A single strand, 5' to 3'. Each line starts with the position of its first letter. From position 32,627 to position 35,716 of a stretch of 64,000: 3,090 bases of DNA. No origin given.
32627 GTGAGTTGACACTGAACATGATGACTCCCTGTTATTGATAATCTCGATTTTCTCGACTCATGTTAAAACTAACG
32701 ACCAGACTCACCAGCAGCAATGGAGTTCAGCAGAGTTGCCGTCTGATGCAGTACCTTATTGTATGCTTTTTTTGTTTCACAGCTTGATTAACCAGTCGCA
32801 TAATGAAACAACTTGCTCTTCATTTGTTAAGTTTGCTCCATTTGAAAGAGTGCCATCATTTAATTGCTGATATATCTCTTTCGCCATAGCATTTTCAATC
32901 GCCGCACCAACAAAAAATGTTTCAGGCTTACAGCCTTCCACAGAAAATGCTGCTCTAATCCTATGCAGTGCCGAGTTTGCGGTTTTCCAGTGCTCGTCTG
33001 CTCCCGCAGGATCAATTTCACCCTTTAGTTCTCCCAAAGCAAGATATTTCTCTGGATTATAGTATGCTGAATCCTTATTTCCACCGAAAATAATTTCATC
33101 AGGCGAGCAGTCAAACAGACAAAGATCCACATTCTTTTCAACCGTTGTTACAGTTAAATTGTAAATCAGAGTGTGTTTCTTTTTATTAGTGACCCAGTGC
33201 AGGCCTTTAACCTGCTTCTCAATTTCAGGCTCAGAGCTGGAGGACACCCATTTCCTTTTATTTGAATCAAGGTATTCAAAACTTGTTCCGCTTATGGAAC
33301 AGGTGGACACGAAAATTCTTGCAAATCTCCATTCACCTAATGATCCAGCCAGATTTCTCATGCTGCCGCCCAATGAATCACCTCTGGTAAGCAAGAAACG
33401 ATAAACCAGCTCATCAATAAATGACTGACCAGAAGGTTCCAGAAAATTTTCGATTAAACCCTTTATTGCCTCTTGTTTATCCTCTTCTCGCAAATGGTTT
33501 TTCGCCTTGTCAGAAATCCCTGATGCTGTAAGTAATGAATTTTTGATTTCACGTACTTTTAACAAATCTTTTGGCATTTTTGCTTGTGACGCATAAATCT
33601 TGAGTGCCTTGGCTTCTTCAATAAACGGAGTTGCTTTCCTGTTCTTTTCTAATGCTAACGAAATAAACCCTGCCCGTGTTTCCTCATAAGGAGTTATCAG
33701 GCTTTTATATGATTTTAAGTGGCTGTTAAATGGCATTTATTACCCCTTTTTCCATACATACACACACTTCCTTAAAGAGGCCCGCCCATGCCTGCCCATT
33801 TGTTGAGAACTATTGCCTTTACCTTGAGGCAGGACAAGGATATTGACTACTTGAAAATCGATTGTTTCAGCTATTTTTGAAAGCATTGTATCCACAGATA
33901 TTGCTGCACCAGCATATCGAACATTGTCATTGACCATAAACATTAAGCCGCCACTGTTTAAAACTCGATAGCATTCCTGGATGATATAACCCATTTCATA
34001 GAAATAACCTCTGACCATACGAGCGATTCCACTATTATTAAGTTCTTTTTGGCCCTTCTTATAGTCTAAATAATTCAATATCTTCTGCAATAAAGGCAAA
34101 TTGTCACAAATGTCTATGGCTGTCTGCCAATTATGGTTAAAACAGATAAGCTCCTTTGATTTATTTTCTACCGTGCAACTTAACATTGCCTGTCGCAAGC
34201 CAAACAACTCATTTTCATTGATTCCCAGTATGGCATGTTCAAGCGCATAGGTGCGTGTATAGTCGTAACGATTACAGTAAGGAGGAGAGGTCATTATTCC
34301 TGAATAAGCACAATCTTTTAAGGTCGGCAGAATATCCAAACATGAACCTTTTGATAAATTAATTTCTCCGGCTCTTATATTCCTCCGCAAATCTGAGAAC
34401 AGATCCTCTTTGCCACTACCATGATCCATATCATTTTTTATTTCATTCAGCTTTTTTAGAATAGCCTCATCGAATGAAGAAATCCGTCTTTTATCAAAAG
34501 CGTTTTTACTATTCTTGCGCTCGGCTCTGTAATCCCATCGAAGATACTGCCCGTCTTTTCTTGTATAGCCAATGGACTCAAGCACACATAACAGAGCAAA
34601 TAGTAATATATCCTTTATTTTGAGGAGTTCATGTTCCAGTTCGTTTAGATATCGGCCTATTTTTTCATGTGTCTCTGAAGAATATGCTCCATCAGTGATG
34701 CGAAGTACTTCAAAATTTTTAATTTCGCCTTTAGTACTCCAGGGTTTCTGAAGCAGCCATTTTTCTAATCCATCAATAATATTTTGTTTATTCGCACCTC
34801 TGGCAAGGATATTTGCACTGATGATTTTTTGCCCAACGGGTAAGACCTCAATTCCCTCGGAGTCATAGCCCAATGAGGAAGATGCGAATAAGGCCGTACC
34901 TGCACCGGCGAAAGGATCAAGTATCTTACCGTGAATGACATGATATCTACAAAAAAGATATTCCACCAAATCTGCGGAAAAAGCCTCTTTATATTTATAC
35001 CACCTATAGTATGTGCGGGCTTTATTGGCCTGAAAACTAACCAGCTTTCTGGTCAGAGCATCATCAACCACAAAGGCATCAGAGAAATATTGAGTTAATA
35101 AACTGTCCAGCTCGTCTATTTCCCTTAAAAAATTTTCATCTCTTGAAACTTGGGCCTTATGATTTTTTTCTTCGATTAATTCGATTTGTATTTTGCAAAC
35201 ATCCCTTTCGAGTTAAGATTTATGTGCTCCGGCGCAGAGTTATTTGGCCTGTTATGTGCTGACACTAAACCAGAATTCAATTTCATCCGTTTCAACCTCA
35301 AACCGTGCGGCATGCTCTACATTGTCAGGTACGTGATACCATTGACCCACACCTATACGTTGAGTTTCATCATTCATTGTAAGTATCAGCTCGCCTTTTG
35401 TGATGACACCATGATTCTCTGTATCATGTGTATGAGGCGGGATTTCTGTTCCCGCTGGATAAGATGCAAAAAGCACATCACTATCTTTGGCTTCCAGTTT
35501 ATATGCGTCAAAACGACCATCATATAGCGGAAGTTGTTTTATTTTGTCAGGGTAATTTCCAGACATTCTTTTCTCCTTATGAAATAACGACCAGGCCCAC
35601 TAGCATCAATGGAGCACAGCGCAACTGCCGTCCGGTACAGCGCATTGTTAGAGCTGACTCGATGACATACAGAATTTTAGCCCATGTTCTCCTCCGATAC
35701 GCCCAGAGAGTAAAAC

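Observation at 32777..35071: Complete type II restriction-modification system carried as a 2.4 kb integron cassette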

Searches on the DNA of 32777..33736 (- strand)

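Call 78: build_rna_model(alignment_id=A2, structure=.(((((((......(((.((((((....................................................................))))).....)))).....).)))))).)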
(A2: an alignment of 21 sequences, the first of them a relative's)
Model R1 built from alignment A2 (21 sequences, 120 columns); structure: as given.
model positions 87; base pairs 16; branch points 0; effective number of sequences 21; information 0.538 bits per position. Calibrated on 0.2 Mb of random sequence (short: E-values are rough).
structure used (alignment columns):
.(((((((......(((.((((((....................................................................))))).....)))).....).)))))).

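Call 79: search_with_rna_model(model_id=R1, source=window, filters=off, max_evalue=10)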
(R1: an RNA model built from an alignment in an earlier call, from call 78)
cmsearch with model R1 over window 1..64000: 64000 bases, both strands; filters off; matches with E-value up to 10: 19.
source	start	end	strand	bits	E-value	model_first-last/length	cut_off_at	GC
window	38719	38827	-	49.9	4.8e-10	1-87/87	no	0.47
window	36769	36834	-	47.1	2.4e-09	1-87/87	no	0.55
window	37302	37401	-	45.6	5.7e-09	1-87/87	no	0.67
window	40753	40846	-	33.1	7.2e-06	1-87/87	no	0.6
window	35581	35653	-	24.5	0.001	1-87/87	no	0.55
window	32691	32764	-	19.8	0.015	1-87/87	no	0.46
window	49203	49258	-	19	0.025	1-87/87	no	0.55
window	48385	48446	-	13.4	0.6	1-87/87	no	0.55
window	36770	36835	+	12.2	1.2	1-87/87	no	0.55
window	43010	43051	-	11.6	1.7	1-87/87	no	0.57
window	32786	32833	+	10.6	3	1-87/87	no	0.33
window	53536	53605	-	10.4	3.5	1-87/87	no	0.41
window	56798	56832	-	10.3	3.5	1-87/87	no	0.6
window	42784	42865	-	9.6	5.3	1-87/87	no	0.62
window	29592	29676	+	9.5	5.6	1-87/87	no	0.56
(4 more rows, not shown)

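Call 80: search_with_rna_model(model_id=R1, sources=[L004, L005, L006, L007, L008, L009, L010, L011, L012, L013, L014, L015, L016, L017, L018, L019, L020, L021, L022, L023, L024, L025, L026, L027, L028, L029, L030, L031, L032, L033, L034, L035, L036, L037, L038, L039, L040, L041, L042, L043, L044, L045, L046, L047, L048, L049, L050, L051, L052, L053, L054, L055, L056, L057, L058, L059, L060, L061, L062, L063, L064, L065, L066, L067, L068, L069, L070, L071, L072, L073, L074, L075, L076, L077, L078, L079, L080, L081, L082, L083], filters=default, max_evalue=1)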
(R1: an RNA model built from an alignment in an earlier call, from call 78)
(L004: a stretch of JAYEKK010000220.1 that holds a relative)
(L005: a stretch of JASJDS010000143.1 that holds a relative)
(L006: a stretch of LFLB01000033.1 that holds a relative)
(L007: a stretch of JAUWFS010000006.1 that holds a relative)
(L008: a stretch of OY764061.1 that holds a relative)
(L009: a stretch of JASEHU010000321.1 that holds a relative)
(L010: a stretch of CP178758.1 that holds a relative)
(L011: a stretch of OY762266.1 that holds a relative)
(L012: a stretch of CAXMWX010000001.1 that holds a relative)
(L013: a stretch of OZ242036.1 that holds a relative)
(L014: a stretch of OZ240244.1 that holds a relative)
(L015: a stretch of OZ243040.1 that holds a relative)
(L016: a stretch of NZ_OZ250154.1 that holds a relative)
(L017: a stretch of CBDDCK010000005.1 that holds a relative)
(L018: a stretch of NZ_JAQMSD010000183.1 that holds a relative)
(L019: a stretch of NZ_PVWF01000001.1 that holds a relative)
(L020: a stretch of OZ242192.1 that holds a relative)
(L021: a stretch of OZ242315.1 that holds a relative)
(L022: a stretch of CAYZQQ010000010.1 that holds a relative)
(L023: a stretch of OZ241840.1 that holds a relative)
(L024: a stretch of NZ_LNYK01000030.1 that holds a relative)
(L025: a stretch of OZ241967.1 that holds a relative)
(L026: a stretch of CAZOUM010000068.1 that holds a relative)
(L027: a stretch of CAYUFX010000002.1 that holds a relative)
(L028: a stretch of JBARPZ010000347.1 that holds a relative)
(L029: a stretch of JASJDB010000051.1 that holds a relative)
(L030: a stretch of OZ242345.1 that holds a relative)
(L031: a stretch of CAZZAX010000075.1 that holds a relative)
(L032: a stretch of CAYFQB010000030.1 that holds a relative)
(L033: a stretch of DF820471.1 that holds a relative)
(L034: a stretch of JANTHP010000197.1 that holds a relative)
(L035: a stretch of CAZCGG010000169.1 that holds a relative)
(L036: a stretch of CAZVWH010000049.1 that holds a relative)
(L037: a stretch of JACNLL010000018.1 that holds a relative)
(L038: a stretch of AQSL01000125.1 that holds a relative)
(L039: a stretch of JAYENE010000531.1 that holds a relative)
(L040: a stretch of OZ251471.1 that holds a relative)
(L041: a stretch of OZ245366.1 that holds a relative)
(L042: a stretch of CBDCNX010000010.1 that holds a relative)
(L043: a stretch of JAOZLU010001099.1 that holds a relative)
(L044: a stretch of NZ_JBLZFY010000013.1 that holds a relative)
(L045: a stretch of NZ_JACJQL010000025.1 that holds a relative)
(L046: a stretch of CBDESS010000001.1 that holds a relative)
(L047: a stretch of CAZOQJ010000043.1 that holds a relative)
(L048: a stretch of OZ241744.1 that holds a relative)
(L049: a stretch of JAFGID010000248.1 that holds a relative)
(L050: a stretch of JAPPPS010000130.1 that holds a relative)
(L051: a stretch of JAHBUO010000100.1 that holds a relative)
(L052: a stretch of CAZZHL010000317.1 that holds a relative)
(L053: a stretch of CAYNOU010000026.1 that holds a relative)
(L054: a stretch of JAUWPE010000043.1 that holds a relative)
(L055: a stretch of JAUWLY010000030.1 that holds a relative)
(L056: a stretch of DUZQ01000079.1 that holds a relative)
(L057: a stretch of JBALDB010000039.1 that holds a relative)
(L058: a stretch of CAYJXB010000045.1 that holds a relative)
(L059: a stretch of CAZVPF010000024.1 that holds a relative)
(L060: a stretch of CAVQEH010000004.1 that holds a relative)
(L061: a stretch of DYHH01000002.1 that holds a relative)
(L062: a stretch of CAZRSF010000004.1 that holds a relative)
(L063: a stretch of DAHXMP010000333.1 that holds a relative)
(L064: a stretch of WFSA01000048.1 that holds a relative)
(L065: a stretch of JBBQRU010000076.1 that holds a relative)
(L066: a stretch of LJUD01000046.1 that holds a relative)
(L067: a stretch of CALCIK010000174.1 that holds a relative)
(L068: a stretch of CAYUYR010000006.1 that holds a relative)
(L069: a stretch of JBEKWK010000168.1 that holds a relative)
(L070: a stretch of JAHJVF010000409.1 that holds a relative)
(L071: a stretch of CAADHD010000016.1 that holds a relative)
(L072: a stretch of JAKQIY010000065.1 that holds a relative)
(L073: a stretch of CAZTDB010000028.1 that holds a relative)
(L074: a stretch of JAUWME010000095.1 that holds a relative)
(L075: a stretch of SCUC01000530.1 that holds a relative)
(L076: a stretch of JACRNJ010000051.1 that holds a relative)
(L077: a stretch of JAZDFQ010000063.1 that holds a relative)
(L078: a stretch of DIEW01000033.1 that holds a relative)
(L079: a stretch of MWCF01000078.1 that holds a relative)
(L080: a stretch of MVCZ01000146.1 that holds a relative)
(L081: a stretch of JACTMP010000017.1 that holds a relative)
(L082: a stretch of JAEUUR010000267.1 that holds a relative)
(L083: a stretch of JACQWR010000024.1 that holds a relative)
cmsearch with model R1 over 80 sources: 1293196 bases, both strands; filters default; matches with E-value up to 1: 13.
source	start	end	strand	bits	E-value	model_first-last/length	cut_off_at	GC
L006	11582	11690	+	47.5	3.9e-08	1-87/87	no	0.51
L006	9503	9576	+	46.7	6e-08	1-87/87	no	0.58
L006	10792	10880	+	42.9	5.4e-07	1-87/87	no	0.45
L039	5444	5532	+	40.8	1.8e-06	1-87/87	no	0.61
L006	6938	7038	+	40.6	2.1e-06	1-87/87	no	0.55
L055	1458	1526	+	33.3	0.00013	1-87/87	no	0.49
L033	12734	12845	+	31.3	0.00042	1-87/87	no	0.62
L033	10968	11080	+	31.3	0.00042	1-87/87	no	0.6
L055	11486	11557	+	26.9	0.0053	1-87/87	no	0.43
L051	708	894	+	26.6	0.0061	1-87/87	no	0.37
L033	14894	15003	+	25.4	0.013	1-87/87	no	0.69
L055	5926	5983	+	24.3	0.023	1-87/87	no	0.59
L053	12316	12383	+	23.9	0.03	1-87/87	no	0.49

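Call 81: search_with_rna_model(model_id=R1, sources=[L001, L002, L003, L084, L085, L086, L087, L088, L089, L090, L091, L092, L093, L094, L095, L096, L097, L098, L099, L100, L101, L102, L103, L104, L105, L106, L107, L108, L109, L110, L111, L112, L113, L114, L115, L116, L117, L118, L119, L120, L121, L122, L123, L124, L125, L126, L127, L128, L129, L130, L131, L132, L133, L134, L135, L136, L137, L138, L139, L140, L141, L142, L143, L144, L145, L146, L147, L148, L149, L150, L151, L152, L153, L154, L155, L156, L157, L158, L159, L160, L161, L162, L163], filters=default, max_evalue=0.1)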
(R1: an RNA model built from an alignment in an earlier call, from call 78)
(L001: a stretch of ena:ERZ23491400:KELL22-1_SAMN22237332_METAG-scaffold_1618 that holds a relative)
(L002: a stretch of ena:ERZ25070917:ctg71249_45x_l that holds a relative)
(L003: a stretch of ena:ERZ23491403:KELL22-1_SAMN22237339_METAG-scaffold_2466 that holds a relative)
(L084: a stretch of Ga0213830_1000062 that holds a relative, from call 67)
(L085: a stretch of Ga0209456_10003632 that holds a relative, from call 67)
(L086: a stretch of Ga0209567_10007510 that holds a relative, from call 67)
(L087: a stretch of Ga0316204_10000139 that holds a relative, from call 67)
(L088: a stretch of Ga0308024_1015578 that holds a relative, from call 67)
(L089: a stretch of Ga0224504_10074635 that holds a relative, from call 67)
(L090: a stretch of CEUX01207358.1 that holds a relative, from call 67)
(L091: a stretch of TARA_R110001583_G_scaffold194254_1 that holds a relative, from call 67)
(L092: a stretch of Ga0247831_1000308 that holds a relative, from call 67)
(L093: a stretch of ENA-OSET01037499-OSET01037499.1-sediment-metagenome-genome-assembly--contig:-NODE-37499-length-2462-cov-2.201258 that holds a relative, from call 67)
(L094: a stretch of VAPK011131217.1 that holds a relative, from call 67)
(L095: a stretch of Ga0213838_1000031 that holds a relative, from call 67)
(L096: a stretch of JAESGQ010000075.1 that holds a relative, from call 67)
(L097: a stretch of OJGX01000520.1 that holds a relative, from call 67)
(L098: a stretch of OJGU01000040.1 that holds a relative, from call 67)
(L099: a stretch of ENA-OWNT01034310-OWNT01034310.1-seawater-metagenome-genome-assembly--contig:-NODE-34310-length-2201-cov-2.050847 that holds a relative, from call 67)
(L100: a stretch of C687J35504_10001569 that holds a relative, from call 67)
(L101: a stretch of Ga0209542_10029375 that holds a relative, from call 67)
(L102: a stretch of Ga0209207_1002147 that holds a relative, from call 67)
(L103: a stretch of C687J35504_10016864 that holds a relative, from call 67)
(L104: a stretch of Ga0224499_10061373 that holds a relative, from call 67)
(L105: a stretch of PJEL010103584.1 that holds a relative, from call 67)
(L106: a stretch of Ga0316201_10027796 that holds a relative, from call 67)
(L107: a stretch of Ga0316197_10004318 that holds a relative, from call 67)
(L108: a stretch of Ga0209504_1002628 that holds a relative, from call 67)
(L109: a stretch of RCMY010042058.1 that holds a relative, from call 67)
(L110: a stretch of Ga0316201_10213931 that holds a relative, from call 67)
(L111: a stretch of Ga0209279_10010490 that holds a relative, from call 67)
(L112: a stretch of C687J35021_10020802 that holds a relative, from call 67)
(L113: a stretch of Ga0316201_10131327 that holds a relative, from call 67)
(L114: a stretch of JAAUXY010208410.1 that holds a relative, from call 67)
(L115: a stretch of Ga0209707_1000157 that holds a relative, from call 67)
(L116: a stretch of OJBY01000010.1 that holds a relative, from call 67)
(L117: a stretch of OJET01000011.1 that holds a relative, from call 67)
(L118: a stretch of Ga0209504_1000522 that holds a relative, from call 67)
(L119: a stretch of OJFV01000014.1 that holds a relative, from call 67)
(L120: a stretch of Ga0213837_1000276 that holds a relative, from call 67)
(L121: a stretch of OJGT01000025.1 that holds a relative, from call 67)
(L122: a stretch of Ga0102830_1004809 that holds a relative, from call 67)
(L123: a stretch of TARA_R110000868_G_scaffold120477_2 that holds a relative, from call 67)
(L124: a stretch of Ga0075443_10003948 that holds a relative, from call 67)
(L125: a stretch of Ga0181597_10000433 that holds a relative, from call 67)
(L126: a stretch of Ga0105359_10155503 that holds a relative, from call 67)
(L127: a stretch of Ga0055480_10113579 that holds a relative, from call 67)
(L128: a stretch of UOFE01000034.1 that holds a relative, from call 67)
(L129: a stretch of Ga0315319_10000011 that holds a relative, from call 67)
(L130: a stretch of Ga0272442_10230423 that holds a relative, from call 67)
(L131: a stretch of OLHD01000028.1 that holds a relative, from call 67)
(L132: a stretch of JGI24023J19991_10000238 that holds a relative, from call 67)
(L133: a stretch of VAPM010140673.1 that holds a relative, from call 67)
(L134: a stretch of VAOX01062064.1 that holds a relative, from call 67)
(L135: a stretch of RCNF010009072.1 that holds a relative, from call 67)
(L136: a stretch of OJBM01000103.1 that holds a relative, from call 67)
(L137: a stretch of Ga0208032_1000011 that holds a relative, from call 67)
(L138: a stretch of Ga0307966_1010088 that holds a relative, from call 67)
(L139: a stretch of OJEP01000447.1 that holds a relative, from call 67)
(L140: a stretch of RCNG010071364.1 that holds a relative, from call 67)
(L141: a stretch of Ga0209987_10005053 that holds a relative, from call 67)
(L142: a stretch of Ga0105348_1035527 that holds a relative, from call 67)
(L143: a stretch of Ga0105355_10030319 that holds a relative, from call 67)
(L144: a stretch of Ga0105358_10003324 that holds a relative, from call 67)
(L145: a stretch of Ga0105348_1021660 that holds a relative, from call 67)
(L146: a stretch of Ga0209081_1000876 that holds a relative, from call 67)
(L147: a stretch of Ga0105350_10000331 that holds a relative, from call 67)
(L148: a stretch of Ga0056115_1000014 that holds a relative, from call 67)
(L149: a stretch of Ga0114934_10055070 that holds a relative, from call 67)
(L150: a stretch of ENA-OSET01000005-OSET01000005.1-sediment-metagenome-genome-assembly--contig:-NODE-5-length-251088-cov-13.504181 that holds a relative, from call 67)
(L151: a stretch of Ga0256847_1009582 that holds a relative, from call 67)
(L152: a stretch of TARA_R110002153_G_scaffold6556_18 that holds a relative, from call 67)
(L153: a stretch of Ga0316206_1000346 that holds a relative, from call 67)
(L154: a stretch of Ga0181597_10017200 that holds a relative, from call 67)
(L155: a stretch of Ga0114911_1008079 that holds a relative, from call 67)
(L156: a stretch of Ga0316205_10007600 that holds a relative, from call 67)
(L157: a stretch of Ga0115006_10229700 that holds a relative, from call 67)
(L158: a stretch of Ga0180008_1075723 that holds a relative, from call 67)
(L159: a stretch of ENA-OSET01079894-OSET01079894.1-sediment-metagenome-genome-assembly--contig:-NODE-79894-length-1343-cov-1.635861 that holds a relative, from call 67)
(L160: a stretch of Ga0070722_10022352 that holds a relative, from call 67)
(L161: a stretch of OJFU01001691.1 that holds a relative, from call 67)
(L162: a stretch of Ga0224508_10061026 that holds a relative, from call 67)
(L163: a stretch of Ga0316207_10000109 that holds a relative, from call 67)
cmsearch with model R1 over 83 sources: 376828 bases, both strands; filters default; matches with E-value up to 0.1: 33.
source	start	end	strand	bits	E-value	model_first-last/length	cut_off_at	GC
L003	3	75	+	55.7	9.9e-11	1-87/87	no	0.59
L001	719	794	+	52.4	6.7e-10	1-87/87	no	0.59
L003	786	843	+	49.5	3.6e-09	1-87/87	no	0.59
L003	6749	6838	+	48.2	7.6e-09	1-87/87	no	0.63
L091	376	480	+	40.6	5.9e-07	1-87/87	no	0.46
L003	7856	7929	+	39.7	9.7e-07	1-87/87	no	0.54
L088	1045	1141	+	37.6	3.2e-06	1-87/87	no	0.47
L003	4333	4394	+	36.4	6.7e-06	1-87/87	no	0.53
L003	2526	2627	+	36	8.1e-06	1-87/87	no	0.56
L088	588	681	+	35.1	1.4e-05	1-87/87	no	0.52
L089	1118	1194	+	34.7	1.7e-05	1-87/87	no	0.55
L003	5100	5156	+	34.6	1.9e-05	1-87/87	no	0.51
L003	3562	3623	+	33.5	3.5e-05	1-87/87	no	0.45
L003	7267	7345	+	33.1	4.3e-05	1-87/87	no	0.59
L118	587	659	+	32.5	6.1e-05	1-87/87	no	0.49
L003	5717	5771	+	32.1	7.8e-05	1-87/87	no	0.56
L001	136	208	+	29.3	0.00038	1-87/87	no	0.52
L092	1615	1691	+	29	0.00045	1-87/87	no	0.57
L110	818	908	+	28.1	0.00076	1-87/87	no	0.52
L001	3837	3906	+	26.3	0.0022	1-87/87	no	0.44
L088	56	159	+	26.2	0.0022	1-87/87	no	0.45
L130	369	439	+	25.7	0.0031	1-87/87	no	0.54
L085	3310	3430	+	25.2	0.004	1-87/87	no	0.45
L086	964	1084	+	25.2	0.004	1-87/87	no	0.45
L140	1288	1373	+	25.1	0.0044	1-87/87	no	0.51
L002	3332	3404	+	24.6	0.0057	1-87/87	no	0.56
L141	3310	3388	+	24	0.0083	1-87/87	no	0.58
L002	6221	6293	+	23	0.015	1-87/87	no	0.48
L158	790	866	+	22.9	0.015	1-87/87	no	0.51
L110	1417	1480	+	22.4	0.02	1-87/87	no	0.47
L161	2892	2980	+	22.1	0.023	1-87/87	no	0.33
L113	992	1058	+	21.1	0.044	1-87/87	no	0.49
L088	1508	1613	+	20.8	0.05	1-87/87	no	0.42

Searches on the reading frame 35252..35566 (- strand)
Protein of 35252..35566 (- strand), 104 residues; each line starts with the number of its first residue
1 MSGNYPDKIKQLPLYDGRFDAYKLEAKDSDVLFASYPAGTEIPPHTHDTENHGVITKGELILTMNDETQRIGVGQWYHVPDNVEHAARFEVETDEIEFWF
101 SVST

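Call 7: search_protein_families(library=pfam, proteins=[window:35252-35566:-], max_evalue=0.01)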
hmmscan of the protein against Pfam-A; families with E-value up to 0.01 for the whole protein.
window:35252-35566:- (104 aa): 3 families
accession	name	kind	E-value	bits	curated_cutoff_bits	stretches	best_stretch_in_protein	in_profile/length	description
PF07883.17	Cupin_2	-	6.4e-11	42.2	27.2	1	34-90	3-59/70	Cupin domain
PF12973.13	Cupin_7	-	1.6e-06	28.3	27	1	31-93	35-94/105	ChrR Cupin-like domain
PF02311.25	AraC_binding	-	8.7e-05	22.7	21.1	1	37-92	11-66/135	AraC-like ligand binding domain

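Call 59: search_protein_families(library=padloc, proteins=[window:35252-35566:-], max_evalue=0.001)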
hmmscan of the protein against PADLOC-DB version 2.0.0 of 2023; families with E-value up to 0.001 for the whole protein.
window:35252-35566:- (104 aa): 0 families

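Call 67: find_related_loci(query=window:35252-35566:-, collection=metagenome_contigs, flank=3000)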
Query window:35252-35566:- (104 aa) in metagenome_contigs; peptide patterns used: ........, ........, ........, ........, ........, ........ (x = any residue, [..] = any of these).
286 stretches matched a pattern; 220 encode a relative of the query (tblastn E <= 1e-3); the best 80 are kept; 80 distinct loci.
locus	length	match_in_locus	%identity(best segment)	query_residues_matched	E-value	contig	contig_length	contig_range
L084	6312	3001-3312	84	1-104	2e-59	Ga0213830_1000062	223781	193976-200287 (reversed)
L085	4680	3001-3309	83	1-103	5e-59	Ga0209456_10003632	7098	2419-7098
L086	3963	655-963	83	1-103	5e-59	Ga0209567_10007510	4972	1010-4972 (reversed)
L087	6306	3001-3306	83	1-102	2e-58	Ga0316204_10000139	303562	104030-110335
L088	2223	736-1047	81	1-104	3e-58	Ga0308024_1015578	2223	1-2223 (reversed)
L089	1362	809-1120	81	1-104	2e-59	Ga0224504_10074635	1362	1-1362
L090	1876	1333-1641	83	1-103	4e-58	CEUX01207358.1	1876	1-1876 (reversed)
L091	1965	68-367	81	1-100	1e-57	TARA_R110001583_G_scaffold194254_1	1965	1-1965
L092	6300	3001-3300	82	1-100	7e-57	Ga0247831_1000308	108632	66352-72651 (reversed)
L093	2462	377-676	84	1-100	2e-56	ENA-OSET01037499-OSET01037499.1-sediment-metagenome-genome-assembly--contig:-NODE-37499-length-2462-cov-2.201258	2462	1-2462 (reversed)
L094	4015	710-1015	80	1-102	2e-56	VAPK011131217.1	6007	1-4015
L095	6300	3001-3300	83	1-100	3e-56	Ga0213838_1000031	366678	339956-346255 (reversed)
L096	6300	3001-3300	80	1-100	4e-56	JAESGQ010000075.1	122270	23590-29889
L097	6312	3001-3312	83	1-104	2e-56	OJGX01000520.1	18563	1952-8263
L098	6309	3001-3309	79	1-103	3e-56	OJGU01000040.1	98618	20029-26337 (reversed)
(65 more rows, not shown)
